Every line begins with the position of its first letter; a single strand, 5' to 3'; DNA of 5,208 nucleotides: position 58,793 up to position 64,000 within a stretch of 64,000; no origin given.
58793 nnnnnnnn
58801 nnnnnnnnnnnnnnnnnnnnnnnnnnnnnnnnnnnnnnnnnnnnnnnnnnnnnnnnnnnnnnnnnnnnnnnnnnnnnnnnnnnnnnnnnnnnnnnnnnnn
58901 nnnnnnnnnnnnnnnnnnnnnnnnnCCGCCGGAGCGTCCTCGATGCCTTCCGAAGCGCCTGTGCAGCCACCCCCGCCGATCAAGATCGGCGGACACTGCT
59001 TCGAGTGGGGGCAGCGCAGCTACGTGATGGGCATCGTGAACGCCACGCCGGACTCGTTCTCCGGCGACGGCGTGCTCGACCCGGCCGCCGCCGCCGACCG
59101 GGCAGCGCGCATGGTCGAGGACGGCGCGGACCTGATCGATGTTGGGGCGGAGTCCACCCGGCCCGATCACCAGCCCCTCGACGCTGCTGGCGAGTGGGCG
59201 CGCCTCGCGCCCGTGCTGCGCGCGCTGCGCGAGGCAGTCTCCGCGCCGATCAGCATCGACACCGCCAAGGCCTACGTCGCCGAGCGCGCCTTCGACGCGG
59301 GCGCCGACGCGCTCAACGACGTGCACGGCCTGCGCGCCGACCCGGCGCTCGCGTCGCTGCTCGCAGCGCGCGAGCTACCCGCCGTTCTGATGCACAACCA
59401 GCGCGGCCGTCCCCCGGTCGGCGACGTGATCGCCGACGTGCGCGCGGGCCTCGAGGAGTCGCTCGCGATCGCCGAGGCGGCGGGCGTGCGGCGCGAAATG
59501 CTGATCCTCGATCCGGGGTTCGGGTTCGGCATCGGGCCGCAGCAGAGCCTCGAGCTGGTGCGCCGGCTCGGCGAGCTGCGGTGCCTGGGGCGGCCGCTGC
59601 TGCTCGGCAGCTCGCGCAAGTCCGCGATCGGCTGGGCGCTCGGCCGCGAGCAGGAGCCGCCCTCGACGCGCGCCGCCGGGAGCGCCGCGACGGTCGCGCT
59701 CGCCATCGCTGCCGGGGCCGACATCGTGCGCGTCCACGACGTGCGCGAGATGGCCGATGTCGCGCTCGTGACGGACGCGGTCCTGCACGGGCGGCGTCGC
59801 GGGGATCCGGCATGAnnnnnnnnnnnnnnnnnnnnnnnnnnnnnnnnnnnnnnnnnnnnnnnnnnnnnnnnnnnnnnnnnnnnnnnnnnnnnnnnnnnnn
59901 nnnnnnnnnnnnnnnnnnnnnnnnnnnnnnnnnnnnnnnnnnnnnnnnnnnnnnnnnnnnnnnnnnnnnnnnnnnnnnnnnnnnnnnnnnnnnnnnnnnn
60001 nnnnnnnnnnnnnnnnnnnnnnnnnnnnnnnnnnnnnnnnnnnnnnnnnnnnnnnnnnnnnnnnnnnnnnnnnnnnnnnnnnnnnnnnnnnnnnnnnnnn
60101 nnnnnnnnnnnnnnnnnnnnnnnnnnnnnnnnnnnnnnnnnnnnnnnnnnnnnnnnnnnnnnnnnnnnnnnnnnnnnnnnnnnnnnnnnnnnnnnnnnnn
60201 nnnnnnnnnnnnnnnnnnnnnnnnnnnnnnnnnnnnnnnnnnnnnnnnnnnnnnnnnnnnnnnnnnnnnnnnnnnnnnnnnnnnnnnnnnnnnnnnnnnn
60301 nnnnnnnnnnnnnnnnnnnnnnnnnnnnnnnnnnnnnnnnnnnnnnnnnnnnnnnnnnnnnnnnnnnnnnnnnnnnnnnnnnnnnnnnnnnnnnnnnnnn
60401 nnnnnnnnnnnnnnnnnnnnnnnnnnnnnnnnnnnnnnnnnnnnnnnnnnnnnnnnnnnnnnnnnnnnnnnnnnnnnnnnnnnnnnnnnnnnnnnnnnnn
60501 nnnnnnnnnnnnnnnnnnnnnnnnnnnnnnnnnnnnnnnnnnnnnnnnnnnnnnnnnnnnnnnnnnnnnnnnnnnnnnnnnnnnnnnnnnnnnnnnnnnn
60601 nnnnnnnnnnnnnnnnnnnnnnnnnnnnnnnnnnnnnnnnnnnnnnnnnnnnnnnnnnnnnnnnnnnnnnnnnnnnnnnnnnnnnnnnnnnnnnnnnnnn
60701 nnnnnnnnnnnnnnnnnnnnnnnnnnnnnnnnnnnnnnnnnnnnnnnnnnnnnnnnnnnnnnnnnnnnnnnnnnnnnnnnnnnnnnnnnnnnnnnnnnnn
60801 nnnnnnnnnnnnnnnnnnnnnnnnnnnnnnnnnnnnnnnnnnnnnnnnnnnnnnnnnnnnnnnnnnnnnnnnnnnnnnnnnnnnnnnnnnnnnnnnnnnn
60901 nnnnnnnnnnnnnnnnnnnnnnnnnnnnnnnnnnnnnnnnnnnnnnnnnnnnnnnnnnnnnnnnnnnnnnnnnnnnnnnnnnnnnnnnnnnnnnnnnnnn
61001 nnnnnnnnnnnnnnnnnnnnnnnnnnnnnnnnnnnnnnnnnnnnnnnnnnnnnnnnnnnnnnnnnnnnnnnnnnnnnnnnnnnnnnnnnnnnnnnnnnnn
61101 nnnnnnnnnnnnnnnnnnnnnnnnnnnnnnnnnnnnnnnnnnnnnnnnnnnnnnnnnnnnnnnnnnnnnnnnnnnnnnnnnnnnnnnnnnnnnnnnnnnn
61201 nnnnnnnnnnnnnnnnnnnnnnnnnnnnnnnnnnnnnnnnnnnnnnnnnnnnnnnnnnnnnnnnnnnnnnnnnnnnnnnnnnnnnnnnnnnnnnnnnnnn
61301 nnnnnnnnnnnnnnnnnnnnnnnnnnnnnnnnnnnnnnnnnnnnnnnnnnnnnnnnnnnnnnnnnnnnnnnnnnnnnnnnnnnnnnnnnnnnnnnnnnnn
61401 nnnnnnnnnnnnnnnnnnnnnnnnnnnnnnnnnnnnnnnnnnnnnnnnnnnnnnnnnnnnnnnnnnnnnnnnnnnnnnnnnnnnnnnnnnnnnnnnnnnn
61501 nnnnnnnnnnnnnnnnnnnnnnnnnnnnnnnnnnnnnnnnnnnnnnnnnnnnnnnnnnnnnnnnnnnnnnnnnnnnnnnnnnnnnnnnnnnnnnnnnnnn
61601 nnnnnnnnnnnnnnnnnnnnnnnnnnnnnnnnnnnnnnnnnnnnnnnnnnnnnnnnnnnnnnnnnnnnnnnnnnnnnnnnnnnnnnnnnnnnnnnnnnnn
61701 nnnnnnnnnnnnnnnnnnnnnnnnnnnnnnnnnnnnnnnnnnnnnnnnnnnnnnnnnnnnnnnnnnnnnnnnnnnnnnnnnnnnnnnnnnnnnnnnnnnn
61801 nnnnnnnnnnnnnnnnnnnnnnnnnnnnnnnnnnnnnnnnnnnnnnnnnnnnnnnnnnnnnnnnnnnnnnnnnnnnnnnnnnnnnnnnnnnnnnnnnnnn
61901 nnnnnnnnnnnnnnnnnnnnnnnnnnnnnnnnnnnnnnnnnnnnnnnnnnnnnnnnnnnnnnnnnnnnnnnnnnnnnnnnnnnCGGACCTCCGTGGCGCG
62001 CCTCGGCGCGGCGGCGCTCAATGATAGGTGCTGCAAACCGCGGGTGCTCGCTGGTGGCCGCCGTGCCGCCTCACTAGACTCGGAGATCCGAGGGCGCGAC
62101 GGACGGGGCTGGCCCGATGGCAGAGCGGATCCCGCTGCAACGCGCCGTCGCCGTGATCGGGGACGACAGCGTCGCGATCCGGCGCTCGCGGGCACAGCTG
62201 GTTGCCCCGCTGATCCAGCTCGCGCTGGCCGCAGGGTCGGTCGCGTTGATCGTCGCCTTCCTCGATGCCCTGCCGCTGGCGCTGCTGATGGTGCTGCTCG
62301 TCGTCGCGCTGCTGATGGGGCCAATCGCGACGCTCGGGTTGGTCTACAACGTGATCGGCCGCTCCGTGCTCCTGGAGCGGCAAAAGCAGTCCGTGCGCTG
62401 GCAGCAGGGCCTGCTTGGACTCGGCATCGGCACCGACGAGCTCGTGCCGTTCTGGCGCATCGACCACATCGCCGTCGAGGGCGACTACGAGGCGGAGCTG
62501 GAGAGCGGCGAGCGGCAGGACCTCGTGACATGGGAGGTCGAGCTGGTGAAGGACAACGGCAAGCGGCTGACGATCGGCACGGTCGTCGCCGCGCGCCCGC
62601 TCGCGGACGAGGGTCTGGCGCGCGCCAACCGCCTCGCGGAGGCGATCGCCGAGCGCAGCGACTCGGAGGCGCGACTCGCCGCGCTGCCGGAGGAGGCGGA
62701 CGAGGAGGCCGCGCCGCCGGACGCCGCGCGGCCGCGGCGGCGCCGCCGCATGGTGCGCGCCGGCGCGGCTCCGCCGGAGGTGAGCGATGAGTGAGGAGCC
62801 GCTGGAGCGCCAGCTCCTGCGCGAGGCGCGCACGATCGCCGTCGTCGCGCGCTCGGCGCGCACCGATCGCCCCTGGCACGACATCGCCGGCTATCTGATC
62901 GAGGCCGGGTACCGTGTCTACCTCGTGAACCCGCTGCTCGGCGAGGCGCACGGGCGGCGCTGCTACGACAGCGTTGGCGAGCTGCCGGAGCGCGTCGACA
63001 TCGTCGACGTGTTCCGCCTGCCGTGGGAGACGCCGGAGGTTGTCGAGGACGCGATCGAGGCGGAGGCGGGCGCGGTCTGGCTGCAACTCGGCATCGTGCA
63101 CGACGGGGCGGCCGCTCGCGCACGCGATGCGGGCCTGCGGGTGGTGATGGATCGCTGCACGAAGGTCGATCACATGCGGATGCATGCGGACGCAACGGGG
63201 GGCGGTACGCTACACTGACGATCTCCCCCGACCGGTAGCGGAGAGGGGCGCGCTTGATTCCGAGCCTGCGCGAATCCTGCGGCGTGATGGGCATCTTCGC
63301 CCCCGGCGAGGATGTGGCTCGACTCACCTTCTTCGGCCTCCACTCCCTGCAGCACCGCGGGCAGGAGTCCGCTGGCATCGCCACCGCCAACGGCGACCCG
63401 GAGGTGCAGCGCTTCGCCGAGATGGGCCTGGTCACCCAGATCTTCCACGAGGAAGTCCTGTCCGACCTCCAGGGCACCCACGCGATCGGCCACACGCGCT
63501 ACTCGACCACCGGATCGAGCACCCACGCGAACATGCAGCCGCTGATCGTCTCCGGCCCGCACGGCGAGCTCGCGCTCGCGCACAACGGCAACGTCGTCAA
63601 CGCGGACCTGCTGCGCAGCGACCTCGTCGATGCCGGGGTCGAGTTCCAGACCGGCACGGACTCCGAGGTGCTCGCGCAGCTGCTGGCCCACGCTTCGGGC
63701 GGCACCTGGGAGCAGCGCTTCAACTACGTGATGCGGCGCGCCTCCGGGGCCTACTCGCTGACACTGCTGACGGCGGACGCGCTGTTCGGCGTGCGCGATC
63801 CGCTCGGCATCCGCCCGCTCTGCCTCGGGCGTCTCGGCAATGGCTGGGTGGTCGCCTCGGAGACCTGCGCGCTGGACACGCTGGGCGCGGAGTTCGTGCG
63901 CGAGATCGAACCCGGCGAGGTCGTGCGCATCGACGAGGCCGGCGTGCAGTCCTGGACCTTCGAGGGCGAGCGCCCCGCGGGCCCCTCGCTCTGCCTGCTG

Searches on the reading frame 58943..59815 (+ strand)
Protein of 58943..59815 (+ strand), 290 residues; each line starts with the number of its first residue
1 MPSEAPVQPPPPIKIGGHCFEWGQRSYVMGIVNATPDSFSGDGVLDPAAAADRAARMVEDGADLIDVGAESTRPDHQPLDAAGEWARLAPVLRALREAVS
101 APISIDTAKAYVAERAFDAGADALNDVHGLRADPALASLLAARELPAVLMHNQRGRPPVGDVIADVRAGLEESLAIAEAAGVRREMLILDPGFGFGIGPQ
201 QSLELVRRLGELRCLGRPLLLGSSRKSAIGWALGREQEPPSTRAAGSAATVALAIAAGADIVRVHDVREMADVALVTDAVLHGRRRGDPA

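Call 56: search_protein_families(library=pfam, proteins=[window:58943-59815:+], max_evalue=0.0001)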
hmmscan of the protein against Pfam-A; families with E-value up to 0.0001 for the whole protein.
window:58943-59815:+ (290 aa): 1 family
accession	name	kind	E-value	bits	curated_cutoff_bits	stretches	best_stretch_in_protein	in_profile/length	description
PF00809.28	Pterin_bind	-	2e-69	234.4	25.5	1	29-265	1-244/244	Pterin binding enzyme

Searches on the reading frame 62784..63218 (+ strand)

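Call 56: search_protein_families(library=pfam, proteins=[window:62784-63218:+], max_evalue=0.0001)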
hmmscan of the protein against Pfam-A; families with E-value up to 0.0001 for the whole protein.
window:62784-63218:+ (144 aa): 1 family
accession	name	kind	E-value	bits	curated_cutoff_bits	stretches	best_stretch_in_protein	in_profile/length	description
PF13380.12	CoA_binding_2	-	6.4e-34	117.3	22.8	1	16-130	1-115/116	CoA binding domain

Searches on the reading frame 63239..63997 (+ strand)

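Call 56: search_protein_families(library=pfam, proteins=[window:63239-63997:+], max_evalue=0.0001)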
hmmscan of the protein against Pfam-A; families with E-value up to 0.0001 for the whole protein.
window:63239-63997:+ (253 aa): 2 families
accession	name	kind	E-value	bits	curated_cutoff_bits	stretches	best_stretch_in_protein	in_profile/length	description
PF13522.11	GATase_6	-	3.6e-22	79.2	27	1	78-208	9-130/130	Glutamine amidotransferase domain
PF13537.11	GATase_7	-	1.9e-19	70.3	25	1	86-212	2-121/123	Glutamine amidotransferase domain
